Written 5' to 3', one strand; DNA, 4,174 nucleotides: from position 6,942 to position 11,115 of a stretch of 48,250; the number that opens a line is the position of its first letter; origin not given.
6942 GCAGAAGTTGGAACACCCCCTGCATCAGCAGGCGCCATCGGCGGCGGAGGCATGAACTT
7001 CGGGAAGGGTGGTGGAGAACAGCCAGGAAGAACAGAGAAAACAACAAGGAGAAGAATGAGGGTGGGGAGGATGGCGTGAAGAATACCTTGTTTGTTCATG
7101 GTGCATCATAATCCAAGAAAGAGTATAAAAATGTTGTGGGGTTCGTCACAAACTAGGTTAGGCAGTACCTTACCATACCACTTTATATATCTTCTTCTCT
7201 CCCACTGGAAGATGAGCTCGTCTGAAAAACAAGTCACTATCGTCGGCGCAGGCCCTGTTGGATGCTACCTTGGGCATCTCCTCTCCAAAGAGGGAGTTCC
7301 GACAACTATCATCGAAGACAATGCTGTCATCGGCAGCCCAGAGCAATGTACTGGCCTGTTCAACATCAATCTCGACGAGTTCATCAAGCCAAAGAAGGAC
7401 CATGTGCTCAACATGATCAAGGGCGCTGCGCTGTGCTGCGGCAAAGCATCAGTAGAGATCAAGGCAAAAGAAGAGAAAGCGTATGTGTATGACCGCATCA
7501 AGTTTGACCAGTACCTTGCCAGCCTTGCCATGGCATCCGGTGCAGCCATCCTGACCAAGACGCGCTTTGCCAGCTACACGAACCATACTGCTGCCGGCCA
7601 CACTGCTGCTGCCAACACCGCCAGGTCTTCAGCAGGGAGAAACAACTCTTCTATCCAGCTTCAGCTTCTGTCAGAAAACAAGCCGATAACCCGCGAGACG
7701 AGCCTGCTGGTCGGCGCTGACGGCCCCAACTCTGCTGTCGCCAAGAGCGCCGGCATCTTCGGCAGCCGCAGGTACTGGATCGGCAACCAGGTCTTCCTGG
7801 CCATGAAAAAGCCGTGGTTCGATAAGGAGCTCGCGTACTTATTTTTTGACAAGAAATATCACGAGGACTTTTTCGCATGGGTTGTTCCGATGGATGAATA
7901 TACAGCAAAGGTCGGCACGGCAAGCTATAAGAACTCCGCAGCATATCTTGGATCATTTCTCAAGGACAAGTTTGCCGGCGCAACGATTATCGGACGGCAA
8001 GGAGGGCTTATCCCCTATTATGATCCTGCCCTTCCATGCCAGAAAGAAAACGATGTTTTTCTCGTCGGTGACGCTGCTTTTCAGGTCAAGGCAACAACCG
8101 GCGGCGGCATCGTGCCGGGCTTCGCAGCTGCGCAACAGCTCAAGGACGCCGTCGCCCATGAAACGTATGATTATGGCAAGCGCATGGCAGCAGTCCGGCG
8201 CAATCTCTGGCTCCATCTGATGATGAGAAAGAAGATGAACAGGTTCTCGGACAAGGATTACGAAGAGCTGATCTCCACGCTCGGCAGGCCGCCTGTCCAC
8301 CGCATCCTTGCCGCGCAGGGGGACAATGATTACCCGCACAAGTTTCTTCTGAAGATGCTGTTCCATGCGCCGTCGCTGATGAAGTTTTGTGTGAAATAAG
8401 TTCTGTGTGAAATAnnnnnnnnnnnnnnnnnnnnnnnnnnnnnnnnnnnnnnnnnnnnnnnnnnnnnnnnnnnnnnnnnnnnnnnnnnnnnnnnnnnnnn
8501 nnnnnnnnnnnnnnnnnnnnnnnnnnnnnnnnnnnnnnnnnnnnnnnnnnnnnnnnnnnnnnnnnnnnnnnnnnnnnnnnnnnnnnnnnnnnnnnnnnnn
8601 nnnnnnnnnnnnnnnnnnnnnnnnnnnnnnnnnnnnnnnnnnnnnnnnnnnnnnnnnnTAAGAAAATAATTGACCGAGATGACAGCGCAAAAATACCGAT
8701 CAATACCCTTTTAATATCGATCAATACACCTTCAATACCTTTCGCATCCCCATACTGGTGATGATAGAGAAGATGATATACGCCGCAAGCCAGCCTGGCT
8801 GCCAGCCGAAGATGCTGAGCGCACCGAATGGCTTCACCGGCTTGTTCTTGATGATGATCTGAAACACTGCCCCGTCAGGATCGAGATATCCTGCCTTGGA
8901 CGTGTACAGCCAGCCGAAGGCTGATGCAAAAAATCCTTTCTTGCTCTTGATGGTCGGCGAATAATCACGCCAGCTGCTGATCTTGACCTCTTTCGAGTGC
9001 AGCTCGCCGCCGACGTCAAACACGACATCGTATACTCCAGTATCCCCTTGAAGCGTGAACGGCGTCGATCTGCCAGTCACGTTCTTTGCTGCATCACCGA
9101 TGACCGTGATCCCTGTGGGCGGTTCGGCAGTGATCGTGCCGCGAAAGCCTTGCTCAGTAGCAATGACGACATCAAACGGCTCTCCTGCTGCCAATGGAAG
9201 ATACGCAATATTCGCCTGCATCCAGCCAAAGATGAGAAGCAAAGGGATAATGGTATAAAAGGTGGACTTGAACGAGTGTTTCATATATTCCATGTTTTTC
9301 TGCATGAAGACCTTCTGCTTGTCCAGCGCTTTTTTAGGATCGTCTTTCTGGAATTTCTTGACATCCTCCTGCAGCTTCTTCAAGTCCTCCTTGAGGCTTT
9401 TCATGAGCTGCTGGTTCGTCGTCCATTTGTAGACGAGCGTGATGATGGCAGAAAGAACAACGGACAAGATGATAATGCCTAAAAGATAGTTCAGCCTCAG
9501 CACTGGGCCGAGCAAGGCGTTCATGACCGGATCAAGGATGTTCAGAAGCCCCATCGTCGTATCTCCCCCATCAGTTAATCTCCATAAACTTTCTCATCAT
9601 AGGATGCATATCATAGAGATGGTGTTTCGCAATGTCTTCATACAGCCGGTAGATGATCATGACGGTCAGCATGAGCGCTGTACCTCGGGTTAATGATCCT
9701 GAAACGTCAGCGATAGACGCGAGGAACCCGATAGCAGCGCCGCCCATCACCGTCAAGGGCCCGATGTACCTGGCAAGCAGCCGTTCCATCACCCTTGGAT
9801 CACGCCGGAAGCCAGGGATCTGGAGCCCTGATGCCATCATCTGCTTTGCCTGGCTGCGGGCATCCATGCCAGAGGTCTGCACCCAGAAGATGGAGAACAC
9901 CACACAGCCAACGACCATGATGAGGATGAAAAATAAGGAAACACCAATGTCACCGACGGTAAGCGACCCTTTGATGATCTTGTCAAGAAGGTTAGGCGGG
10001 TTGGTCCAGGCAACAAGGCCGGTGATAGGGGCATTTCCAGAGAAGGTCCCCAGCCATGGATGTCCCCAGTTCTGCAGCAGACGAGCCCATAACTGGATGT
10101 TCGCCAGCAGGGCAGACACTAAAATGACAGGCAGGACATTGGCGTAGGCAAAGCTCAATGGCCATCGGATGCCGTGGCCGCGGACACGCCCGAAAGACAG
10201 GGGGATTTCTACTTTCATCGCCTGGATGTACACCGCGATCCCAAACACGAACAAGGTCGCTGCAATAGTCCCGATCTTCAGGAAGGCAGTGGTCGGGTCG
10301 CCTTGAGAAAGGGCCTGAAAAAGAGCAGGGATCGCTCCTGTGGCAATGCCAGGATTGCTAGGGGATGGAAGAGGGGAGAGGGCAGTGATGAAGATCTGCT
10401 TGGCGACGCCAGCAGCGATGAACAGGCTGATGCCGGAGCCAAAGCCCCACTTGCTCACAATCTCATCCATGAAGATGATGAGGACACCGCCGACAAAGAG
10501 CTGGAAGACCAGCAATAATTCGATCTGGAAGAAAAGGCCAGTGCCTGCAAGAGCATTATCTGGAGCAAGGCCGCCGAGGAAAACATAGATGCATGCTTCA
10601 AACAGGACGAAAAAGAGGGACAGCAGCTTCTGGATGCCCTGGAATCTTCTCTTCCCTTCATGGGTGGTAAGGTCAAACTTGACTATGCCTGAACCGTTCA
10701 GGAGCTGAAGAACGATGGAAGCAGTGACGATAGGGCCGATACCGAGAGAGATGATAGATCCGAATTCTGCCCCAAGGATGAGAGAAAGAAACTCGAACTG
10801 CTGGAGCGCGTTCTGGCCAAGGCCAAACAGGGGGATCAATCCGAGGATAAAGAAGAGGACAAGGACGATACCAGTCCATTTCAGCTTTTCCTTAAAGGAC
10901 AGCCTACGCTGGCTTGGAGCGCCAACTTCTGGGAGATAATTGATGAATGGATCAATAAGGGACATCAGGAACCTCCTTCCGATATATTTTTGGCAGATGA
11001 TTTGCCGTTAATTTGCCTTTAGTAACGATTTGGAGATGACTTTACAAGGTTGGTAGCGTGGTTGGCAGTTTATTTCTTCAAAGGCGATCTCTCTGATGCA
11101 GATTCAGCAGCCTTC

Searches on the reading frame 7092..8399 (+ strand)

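Call 29: search_protein_families(library=pfam, proteins=[window:7092-8399:+])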
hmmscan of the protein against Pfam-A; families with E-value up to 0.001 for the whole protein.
window:7092-8399:+ (435 aa): 3 families
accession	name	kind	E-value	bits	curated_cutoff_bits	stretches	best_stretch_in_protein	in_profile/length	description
PF01494.25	FAD_binding_3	-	3.1e-14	53.4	22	1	47-270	3-221/349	FAD binding domain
PF13450.12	NAD_binding_8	-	0.00014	22.5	21.9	1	50-81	1-32/68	NAD(P)-binding Rossmann-like domain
PF05834.18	Lycopene_cycl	-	0.00033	20.3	23.4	0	284-372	219-308/380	Lycopene cyclase protein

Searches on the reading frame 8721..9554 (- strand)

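Call 29: search_protein_families(library=pfam, proteins=[window:8721-9554:-])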
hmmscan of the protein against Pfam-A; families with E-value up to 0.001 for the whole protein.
window:8721-9554:- (277 aa): 1 family
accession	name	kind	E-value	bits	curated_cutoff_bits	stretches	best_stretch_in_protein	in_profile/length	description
PF01956.21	EMC3_TMCO1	-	2.6e-14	53.8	27.1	1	13-119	2-115/169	Integral membrane protein EMC3/TMCO1-like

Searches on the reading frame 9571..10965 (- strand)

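Call 29: search_protein_families(library=pfam, proteins=[window:9571-10965:-])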
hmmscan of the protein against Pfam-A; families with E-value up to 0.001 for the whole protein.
window:9571-10965:- (464 aa): 2 families
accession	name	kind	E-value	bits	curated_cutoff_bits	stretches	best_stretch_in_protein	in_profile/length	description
PF00344.25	SecY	-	5.5e-62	210.3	32.2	1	70-442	1-306/306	SecY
PF10559.14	Plug_translocon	-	2.3e-05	24.5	22.1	1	36-69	1-35/35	Plug domain of Sec61p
